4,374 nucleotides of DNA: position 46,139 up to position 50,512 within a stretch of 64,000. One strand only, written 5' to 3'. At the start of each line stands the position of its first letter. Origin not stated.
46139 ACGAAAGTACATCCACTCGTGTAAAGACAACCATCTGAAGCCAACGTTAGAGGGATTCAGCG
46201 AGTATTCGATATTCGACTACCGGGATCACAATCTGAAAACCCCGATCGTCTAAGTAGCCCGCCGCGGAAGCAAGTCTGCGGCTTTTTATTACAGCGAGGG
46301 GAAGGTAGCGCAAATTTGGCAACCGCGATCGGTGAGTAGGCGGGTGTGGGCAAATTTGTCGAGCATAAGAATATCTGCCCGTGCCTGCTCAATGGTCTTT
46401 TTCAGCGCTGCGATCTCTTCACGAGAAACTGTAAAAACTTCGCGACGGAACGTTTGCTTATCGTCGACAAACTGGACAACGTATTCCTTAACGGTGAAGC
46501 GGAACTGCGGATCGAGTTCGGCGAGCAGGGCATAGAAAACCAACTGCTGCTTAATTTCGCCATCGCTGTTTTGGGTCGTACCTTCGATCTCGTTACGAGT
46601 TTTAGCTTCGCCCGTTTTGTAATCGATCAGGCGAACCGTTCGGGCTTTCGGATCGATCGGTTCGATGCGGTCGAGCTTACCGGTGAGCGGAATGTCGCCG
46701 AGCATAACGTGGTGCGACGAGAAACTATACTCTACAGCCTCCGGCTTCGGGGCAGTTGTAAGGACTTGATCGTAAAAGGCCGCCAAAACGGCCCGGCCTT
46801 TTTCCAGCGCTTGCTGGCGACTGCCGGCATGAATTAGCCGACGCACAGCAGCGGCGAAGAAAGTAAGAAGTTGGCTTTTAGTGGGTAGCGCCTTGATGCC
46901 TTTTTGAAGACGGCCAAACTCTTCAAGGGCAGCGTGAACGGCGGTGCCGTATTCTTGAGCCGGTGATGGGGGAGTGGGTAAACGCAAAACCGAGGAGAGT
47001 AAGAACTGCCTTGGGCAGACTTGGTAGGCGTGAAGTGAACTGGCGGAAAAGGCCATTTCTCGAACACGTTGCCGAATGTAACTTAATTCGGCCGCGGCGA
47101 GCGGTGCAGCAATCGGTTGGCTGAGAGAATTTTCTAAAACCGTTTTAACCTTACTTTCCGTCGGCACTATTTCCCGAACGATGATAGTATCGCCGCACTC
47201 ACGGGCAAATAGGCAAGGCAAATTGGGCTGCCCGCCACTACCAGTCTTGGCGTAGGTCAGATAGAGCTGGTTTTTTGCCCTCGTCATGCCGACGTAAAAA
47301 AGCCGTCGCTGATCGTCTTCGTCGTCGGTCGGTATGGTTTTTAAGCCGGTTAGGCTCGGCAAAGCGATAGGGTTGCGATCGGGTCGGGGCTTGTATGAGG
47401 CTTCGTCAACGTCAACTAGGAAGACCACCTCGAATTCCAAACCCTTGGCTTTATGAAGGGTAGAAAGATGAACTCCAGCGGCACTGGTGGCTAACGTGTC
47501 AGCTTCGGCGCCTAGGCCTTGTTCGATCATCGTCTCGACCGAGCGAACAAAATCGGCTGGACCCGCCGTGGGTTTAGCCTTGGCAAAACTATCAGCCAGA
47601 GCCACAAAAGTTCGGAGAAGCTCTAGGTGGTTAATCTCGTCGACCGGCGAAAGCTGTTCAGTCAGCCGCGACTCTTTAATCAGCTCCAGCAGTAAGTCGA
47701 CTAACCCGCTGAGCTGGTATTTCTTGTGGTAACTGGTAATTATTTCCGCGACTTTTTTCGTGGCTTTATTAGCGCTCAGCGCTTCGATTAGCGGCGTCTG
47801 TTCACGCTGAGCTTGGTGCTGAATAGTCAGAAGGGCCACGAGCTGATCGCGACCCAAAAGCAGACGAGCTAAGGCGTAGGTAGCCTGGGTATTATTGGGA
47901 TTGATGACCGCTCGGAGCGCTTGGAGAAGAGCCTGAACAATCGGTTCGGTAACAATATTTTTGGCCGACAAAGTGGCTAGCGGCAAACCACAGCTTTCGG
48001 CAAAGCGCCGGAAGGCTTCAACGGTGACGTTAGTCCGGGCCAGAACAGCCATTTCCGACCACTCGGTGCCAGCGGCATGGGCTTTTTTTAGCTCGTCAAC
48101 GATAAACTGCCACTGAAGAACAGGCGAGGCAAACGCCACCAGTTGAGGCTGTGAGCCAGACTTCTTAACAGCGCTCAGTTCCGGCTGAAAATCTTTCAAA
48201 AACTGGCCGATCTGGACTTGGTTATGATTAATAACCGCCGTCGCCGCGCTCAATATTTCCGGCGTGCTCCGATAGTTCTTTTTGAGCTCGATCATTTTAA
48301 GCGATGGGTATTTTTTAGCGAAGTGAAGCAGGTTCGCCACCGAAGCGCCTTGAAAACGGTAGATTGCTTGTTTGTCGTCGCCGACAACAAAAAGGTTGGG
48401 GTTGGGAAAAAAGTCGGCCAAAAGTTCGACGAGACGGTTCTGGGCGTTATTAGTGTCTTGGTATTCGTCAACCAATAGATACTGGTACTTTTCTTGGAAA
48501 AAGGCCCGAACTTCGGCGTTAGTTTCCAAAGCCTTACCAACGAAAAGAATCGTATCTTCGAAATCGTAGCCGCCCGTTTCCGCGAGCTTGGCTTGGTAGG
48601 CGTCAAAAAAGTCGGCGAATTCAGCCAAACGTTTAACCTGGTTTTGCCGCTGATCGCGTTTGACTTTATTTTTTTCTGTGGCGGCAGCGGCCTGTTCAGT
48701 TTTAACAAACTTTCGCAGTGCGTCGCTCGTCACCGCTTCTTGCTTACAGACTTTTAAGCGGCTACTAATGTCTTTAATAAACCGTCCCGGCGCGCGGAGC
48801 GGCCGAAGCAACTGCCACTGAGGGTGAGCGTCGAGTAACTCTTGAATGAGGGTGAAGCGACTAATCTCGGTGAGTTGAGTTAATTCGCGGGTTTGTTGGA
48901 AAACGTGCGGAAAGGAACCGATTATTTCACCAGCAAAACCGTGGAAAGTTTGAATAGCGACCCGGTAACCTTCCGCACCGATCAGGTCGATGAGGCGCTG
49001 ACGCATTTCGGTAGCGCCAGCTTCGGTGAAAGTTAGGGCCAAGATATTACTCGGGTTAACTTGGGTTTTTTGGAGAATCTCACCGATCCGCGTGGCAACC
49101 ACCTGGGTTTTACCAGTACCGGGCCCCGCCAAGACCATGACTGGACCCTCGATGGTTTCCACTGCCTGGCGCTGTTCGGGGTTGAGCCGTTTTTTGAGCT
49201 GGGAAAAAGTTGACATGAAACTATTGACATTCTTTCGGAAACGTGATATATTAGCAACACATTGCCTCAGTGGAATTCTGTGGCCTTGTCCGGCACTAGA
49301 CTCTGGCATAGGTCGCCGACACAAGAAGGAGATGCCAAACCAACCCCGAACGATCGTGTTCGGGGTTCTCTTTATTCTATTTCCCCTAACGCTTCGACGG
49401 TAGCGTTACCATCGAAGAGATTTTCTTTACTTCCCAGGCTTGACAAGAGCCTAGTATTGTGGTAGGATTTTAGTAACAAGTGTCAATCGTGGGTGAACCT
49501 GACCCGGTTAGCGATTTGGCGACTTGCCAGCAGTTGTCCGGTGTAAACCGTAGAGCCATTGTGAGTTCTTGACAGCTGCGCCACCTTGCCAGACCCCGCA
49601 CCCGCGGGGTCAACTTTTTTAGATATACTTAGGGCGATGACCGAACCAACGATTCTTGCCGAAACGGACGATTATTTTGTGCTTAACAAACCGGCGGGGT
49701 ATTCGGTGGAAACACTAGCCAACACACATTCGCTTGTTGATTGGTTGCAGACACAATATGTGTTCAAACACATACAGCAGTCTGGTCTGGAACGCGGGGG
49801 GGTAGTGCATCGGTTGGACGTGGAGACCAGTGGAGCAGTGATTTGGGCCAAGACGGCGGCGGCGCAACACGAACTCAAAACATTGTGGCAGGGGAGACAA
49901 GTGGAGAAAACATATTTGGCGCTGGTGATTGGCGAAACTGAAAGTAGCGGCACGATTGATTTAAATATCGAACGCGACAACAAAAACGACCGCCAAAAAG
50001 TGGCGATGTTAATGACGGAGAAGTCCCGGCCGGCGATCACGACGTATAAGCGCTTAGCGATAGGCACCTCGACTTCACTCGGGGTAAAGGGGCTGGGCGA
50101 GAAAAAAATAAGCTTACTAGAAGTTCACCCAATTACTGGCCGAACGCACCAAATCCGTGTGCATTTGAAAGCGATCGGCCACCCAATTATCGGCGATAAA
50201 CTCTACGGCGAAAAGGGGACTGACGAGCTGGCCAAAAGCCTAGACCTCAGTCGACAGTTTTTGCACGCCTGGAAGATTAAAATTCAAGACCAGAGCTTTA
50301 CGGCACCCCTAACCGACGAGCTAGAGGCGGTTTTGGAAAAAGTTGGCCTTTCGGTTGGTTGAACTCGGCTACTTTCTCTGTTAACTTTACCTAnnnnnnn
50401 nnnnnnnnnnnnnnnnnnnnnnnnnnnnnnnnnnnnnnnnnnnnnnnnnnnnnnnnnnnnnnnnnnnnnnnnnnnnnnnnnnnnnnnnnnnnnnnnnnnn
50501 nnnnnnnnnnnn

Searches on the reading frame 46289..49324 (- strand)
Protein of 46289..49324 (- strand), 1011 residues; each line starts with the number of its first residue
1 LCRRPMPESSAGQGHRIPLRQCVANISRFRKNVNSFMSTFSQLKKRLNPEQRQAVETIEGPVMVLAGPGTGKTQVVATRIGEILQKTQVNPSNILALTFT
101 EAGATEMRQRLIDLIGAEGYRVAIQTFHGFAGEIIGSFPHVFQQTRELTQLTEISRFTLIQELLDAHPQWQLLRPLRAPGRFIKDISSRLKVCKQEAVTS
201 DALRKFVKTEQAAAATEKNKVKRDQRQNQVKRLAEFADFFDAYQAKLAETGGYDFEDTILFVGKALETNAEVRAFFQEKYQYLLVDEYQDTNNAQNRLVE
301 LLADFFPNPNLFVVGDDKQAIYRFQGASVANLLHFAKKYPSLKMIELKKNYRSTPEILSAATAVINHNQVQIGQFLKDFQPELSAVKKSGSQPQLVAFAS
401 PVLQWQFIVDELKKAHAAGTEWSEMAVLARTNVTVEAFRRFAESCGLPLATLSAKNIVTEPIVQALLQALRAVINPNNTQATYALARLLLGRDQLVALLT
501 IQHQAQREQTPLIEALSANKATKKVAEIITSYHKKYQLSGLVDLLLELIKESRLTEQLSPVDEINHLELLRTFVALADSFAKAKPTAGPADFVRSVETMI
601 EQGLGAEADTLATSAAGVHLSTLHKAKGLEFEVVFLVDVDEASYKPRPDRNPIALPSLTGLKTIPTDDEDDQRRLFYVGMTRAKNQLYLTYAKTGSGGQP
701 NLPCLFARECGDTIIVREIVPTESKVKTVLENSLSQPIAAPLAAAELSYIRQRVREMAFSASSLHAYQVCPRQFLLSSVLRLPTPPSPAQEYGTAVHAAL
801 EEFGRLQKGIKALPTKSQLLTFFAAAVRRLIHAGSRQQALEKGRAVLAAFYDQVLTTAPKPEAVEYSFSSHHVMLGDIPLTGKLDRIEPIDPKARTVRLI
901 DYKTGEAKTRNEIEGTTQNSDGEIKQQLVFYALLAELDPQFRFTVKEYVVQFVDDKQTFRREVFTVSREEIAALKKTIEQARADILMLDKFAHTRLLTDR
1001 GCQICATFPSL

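Call 90: search_protein_families(library=pfam, proteins=[window:46289-49324:-], max_evalue=0.000001)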
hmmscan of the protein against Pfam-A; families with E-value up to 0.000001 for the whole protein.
window:46289-49324:- (1011 aa): 6 families
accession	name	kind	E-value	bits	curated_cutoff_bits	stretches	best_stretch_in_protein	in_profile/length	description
PF00580.27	UvrD-helicase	-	2.8e-66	224.4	23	1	47-340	1-271/271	UvrD/REP helicase N-terminal domain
PF13361.12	UvrD_C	-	5.7e-36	125.1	25.6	1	345-693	1-349/350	UvrD-like helicase C-terminal domain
PF12705.13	PDDEXK_1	-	7.1e-29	101.9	22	1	759-1006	2-241/247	PD-(D/E)XK nuclease superfamily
PF13245.12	AAA_19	-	1.8e-20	74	25.1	1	51-324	1-133/134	AAA domain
PF13538.12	UvrD_C_2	-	7.4e-14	51.8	27.4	0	618-647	2-31/52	UvrD-like helicase C-terminal domain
PF01443.25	Viral_helicase1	-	4.6e-07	30.3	21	0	613-688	172-225/228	Viral superfamily 1 RNA helicase core domain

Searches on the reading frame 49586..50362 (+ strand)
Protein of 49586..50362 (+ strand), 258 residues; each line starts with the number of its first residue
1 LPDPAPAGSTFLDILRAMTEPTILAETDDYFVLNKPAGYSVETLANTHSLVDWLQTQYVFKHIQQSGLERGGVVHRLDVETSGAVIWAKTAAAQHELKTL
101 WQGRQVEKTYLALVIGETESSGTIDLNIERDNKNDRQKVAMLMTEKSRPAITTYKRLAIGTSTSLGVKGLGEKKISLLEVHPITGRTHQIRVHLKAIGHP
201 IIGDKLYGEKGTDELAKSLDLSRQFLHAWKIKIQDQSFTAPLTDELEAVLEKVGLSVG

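Call 90: search_protein_families(library=pfam, proteins=[window:49586-50362:+], max_evalue=0.000001)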
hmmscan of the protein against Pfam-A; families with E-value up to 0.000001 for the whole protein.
window:49586-50362:+ (258 aa): 1 family
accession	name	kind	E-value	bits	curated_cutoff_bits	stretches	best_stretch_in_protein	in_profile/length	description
PF00849.27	PseudoU_synth_2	-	1.1e-31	110.5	26.8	1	29-195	1-151/152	RNA pseudouridylate synthase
